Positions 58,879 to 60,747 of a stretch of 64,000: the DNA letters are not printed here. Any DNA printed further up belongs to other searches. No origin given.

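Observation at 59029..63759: Acyl-CoA dehydrogenase, EtfB and ferredoxin-fused EtfA transcribed head-to-tail into the radical SAM operon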

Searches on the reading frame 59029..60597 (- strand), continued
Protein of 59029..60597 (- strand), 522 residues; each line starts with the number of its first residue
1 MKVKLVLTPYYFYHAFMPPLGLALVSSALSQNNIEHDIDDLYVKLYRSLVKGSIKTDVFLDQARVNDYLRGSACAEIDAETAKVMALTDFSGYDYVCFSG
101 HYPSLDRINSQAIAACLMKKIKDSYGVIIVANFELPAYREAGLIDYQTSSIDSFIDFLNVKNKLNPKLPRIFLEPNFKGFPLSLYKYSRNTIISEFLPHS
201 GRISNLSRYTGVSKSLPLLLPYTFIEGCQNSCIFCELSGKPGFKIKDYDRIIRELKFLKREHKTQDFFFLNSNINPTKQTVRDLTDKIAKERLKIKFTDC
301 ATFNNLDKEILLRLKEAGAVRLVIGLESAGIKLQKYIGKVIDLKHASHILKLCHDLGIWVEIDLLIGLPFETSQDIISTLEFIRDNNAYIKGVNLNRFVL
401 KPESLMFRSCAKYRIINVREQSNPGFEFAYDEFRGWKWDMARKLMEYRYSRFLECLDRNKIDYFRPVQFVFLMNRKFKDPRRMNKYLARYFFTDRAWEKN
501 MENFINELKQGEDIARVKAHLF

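Call 68: fold_search(model_id=the predicted structure, library=pdb)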
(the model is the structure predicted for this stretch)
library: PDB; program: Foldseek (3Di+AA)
matches with E <= 10: 1600; with E <= 0.001: 39
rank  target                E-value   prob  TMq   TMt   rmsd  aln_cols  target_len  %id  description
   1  6wtf_A                5.3e-09  1.00  0.33  0.32  15.6       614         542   13  Structure of radical S-adenosylmethionine methyltransferase, TsrM, from Kitasatospora setae with tryptophan substrate  (released 2020-12-23)
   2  6wtf_B                5.9e-09  1.00  0.36  0.35  14.1       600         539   14  Structure of radical S-adenosylmethionine methyltransferase, TsrM, from Kitasatospora setae with tryptophan substrate  (released 2020-12-23)
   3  6wte_B                9.0e-09  1.00  0.33  0.32  15.1       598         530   13  Structure of radical S-adenosylmethionine methyltransferase, TsrM, from Kitasatospora setae with cobalamin and [4Fe-4S (released 2020-12-23)
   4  6wte_A                1.0e-08  1.00  0.32  0.30  11.9       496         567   12  Structure of radical S-adenosylmethionine methyltransferase, TsrM, from Kitasatospora setae with cobalamin and [4Fe-4S (released 2020-12-23)
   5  6fd2_B                2.5e-08  1.00  0.35  0.40  13.6       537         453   14  Radical SAM 1,2-diol dehydratase AprD4 in complex with its substrate paromamine (released 2018-01-17)
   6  6fd2_A                4.7e-08  1.00  0.32  0.36  13.5       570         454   13  Radical SAM 1,2-diol dehydratase AprD4 in complex with its substrate paromamine (released 2018-01-17)
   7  5ul4                  5.9e-08  1.00  0.30  0.23  16.0       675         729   14  Structure of Cobalamin-dependent S-adenosylmethionine radical enzyme OxsB with aqua-cobalamin and S-adenosylmethionine b (released 2017-04-19)
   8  9ccb                  1.6e-07  1.00  0.33  0.41  15.3       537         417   12  X-ray crystal structure of methyl-coenzyme M reductase glutamine methylase (MgmA) from Methanothermobacter marburgensis  (released 2025-01-01)
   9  3cix                  9.0e-06  1.00  0.22  0.31  15.1       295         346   12  X-RAY structure of the [FeFe]-hydrogenase maturase HydE from thermotoga maritima in complex with thiocyanate (released 2008-04-08)
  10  3ciw                  1.1e-05  1.00  0.22  0.31   7.3       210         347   15  X-RAY structure of the [FeFe]-hydrogenase maturase HydE from thermotoga maritima (released 2008-04-08)
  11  3iiz                  1.1e-05  1.00  0.22  0.30  15.3       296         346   12  X-ray structure of the FeFe-hydrogenase maturase HydE from T. maritima in complex with S-adenosyl-L-methionine (released 2009-09-22)
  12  7o1p                  1.2e-05  1.00  0.25  0.36   7.6       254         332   13  [FeFe]-hydrogenase maturase HydE from T. Maritima (C-ter stretch absent) (released 2021-05-26)
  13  5fep                  1.3e-05  1.00  0.22  0.31  15.2       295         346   12  HydE from T. maritima in complex with (2R,4R)-MeTDA (released 2016-04-06)
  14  5ff2                  1.4e-05  1.00  0.25  0.34  14.2       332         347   14  HydE from T. maritima in complex with (2R,4R)-TDA (released 2016-04-06)
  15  5few                  1.8e-05  1.00  0.22  0.30  15.2       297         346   12  HydE from T. maritima in complex with S-adenosyl-L-cysteine (final product) (released 2016-04-06)
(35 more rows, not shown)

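Call 69: find_encoding_contigs(protein=P0005, flank=10000, max_places=3)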
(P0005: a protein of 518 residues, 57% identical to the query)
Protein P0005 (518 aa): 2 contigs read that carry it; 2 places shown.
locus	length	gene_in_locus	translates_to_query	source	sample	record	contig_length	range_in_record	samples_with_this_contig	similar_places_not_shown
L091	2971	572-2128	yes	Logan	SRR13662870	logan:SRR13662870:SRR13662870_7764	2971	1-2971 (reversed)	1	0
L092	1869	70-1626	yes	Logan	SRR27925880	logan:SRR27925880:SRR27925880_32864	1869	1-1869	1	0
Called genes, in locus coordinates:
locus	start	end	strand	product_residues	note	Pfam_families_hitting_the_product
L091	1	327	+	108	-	?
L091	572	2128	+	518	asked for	PF04055:Radical_SAM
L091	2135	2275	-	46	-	-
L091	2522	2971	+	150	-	?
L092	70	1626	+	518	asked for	PF04055:Radical_SAM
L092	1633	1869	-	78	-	?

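Call 70: find_encoding_contigs(protein=P0010, flank=10000, max_places=3)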
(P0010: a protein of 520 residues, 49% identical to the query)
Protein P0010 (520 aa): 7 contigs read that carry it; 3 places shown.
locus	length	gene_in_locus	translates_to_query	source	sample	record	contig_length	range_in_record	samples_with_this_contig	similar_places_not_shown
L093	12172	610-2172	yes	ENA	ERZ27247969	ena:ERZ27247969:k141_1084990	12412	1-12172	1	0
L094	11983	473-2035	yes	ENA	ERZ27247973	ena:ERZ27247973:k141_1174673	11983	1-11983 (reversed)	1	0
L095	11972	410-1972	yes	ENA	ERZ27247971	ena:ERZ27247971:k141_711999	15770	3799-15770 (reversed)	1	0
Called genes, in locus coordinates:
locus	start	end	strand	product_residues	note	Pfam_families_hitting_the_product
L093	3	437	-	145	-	?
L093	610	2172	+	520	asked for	PF04055:Radical_SAM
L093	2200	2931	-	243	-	-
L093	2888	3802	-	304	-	PF01136:Peptidase_U32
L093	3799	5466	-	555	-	PF13414:TPR_11 (faint), PF00515:TPR_1 (faint), PF07719:TPR_2 (faint), PF13174:TPR_6 (faint), PF13176:TPR_7 (faint), PF13181:TPR_8 (faint), PF13432:TPR_16 (weak), PF14559:TPR_19 (weak), +4 more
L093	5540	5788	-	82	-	-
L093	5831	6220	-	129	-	PF01740:STAS, PF13466:STAS_2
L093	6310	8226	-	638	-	PF05226:CHASE2, PF07228:SpoIIE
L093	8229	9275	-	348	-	-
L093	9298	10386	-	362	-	PF04773:FecR (weak)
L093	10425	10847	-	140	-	PF13581:HATPase_c_2, PF02518:HATPase_c (weak)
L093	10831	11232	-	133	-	PF01740:STAS, PF13466:STAS_2 (weak)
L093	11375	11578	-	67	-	PF13275:S4_2, PF01479:S4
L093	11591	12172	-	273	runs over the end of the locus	?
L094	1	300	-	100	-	?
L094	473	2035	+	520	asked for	PF04055:Radical_SAM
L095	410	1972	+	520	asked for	PF04055:Radical_SAM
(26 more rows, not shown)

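Call 71: find_encoding_contigs(protein=P0011, flank=10000, max_places=3)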
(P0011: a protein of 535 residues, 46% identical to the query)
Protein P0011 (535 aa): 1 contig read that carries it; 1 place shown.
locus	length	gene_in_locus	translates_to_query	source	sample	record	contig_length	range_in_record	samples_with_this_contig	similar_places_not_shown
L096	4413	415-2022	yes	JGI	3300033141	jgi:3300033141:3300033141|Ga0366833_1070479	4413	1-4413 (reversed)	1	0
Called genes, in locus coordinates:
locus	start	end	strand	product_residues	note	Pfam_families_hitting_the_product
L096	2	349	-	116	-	?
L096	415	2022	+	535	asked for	PF04055:Radical_SAM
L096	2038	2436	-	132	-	PF07238:PilZ (weak)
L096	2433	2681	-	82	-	-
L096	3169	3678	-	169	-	-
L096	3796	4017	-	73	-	-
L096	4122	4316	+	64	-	-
